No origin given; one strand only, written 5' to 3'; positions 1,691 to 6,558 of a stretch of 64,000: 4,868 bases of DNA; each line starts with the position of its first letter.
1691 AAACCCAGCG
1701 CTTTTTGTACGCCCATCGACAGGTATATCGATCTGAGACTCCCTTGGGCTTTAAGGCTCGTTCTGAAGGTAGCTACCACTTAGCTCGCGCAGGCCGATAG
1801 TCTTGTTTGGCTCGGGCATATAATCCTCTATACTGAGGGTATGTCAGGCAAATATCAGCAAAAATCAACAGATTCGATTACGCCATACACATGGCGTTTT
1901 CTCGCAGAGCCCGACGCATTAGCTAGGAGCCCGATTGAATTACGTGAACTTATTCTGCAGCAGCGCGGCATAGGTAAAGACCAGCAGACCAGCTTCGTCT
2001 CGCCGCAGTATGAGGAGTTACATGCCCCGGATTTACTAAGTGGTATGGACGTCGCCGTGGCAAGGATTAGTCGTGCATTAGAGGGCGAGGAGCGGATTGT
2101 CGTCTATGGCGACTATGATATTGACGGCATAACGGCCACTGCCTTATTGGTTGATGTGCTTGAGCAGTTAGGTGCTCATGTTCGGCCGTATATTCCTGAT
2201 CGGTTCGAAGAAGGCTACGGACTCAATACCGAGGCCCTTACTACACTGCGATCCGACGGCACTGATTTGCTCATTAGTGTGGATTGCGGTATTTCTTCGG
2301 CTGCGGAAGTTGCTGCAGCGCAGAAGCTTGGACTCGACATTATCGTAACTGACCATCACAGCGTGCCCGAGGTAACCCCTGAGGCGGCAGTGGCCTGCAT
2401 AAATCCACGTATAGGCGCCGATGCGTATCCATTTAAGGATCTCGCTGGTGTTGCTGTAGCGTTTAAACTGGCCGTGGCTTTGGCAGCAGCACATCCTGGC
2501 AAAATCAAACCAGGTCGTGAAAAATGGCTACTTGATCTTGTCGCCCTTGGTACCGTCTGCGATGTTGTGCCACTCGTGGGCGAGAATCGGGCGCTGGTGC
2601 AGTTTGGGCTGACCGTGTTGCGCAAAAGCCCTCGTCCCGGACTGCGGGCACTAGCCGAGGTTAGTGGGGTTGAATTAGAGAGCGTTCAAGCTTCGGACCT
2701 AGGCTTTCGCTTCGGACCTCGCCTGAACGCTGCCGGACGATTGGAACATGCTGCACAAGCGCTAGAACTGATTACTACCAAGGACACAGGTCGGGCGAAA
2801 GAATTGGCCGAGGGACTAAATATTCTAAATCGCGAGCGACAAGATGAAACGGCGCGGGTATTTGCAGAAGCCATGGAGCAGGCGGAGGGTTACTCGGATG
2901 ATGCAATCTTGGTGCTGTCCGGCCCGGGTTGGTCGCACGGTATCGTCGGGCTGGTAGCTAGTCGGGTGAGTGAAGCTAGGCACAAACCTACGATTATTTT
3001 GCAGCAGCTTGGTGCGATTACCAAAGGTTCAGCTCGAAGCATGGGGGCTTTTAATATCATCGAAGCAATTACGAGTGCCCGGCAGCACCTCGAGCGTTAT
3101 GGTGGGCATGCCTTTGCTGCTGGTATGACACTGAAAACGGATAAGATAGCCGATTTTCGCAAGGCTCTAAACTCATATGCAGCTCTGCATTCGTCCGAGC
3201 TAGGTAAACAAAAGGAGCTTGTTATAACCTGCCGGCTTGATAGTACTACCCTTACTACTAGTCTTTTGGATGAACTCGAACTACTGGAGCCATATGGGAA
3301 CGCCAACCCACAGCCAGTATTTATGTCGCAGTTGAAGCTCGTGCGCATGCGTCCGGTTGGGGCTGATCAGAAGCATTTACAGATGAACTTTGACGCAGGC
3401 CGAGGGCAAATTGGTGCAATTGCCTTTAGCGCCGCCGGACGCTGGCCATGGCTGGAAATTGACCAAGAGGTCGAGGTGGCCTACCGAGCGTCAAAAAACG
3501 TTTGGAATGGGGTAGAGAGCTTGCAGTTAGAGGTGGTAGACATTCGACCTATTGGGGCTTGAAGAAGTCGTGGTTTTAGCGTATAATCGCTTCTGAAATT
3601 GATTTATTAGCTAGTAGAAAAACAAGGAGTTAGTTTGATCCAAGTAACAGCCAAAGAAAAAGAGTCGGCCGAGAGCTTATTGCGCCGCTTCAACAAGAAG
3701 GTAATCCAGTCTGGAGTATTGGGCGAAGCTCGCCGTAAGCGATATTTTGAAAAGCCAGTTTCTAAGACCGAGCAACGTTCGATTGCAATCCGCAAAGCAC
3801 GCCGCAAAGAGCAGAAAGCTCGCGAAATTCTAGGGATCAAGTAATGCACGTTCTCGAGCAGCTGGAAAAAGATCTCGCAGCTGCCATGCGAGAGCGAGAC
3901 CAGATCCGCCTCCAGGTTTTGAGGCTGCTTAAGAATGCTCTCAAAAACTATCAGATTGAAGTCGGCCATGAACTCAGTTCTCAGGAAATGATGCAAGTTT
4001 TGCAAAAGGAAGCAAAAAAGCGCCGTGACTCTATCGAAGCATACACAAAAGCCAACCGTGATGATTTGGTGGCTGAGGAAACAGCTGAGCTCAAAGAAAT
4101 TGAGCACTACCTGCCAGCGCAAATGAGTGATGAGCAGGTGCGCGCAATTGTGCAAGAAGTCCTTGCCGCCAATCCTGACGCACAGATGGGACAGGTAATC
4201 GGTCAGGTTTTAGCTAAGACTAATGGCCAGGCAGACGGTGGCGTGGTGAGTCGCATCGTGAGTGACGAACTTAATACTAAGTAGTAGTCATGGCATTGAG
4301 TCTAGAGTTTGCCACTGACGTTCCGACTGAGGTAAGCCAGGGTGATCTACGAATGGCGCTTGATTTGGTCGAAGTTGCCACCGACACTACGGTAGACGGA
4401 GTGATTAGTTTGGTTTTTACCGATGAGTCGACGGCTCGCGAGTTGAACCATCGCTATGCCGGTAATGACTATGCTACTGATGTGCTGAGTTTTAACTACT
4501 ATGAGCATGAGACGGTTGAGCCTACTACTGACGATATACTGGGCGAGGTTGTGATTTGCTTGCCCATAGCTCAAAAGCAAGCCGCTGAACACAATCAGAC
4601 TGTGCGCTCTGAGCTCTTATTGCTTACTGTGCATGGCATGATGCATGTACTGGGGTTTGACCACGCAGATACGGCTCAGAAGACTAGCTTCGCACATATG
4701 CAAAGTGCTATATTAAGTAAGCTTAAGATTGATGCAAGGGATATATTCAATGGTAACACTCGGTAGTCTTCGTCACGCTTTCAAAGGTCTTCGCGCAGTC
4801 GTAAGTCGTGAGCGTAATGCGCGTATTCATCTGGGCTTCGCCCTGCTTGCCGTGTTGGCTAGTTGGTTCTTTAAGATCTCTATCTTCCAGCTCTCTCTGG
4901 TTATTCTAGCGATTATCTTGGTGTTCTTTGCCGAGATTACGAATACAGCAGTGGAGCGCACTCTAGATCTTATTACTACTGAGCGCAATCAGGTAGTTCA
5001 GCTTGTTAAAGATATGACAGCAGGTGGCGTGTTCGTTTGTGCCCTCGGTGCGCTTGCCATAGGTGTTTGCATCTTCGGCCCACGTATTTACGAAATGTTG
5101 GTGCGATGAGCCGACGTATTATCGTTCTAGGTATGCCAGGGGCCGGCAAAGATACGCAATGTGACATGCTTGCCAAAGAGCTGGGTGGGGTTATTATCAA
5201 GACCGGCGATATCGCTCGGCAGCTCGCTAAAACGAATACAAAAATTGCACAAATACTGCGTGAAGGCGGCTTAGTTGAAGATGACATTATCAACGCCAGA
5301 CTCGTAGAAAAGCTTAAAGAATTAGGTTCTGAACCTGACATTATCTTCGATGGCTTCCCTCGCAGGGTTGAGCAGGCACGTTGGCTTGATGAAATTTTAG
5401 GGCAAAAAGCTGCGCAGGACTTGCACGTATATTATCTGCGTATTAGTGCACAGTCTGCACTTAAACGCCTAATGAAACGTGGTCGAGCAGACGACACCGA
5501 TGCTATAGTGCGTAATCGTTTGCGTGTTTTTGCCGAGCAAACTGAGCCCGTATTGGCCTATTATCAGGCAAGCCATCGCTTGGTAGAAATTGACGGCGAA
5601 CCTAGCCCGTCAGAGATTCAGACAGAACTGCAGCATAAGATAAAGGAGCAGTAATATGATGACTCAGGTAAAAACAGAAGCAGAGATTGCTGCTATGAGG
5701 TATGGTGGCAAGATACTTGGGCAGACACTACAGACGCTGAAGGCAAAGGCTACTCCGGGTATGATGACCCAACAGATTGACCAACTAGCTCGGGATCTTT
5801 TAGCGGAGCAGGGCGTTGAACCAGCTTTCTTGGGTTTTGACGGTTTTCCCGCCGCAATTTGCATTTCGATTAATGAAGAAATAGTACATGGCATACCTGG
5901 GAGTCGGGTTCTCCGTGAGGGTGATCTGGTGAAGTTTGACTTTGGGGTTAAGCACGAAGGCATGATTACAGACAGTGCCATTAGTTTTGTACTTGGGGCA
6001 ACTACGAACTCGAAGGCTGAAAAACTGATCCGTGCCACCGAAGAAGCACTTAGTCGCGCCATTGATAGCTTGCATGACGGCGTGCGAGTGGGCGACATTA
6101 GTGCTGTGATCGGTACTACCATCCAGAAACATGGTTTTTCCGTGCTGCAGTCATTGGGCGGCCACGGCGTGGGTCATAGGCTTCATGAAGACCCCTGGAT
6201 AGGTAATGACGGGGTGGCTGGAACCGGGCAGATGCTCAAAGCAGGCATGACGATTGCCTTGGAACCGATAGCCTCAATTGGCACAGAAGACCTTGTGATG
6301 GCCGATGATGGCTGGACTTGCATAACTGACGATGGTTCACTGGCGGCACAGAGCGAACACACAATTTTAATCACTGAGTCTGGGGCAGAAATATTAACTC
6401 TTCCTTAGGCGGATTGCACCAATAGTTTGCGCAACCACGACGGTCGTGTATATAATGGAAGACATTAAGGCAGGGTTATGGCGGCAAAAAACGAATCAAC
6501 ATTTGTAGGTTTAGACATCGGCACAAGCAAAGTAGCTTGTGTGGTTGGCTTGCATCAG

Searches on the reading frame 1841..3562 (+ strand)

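Call 34: search_protein_families(library=pfam, proteins=[window:1841-3562:+], max_evalue=0.00001)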
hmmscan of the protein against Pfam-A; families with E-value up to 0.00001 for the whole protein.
window:1841-3562:+ (573 aa): 3 families
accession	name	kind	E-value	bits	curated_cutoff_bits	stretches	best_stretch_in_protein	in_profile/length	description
PF01368.27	DHH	-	3.6e-25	89.1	28.1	1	85-238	1-125/125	DHH family, N-terminal domain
PF17768.7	RecJ_OB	-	6.6e-25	87.7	27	1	464-567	3-107/107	RecJ OB domain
PF02272.25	DHHA1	-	7.7e-13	49.2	25.9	1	355-447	3-100/102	DHHA1 domain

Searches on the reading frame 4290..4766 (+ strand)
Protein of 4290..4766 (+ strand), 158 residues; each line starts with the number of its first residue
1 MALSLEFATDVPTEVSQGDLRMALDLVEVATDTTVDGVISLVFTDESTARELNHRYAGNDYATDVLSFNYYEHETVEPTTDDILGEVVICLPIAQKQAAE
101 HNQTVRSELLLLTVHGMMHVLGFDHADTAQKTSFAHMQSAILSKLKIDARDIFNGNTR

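Call 79: search_protein_families(library=pfam, proteins=[window:4290-4766:+], max_evalue=0.001)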
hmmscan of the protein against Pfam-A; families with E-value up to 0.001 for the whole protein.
window:4290-4766:+ (158 aa): 1 family
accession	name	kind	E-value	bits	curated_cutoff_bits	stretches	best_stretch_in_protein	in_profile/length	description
PF02130.23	YbeY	-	4.9e-30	104.5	25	1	32-145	23-129/129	Endoribonuclease YbeY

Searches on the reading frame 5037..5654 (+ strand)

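Call 79: search_protein_families(library=pfam, proteins=[window:5037-5654:+], max_evalue=0.001)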
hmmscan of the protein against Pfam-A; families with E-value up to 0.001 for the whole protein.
window:5037-5654:+ (205 aa): 6 families
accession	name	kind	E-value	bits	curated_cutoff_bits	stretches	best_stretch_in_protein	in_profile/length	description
PF00406.28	ADK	-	1.4e-30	106.8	26.8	1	30-179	1-149/151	Adenylate kinase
PF13207.12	AAA_17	-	9.4e-22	78.2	27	1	31-154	1-131/136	AAA domain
PF13238.12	AAA_18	-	1.4e-11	45.4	29.4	1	28-154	1-117/128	AAA domain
PF13671.12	AAA_33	-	6.7e-07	30.1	27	1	28-163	2-134/143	AAA domain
PF02223.23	Thymidylate_kin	-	2e-06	28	27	0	32-76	3-44/185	Thymidylate kinase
PF01712.25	dNK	-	0.00024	21.4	27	0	115-189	111-182/203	Deoxynucleoside kinase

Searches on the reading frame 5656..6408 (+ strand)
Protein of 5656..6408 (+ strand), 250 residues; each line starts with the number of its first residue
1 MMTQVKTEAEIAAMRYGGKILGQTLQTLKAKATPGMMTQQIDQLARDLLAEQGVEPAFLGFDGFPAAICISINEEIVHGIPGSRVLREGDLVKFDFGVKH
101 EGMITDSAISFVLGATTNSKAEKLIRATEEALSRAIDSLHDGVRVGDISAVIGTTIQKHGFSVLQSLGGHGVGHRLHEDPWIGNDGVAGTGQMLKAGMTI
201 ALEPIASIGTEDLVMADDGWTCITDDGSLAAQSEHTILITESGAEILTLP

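Call 79: search_protein_families(library=pfam, proteins=[window:5656-6408:+], max_evalue=0.001)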
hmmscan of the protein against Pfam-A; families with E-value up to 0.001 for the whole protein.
window:5656-6408:+ (250 aa): 1 family
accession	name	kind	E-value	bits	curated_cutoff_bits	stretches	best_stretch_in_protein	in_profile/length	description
PF00557.29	Peptidase_M24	-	2.2e-42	145.6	23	1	13-241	2-208/208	Metallopeptidase family M24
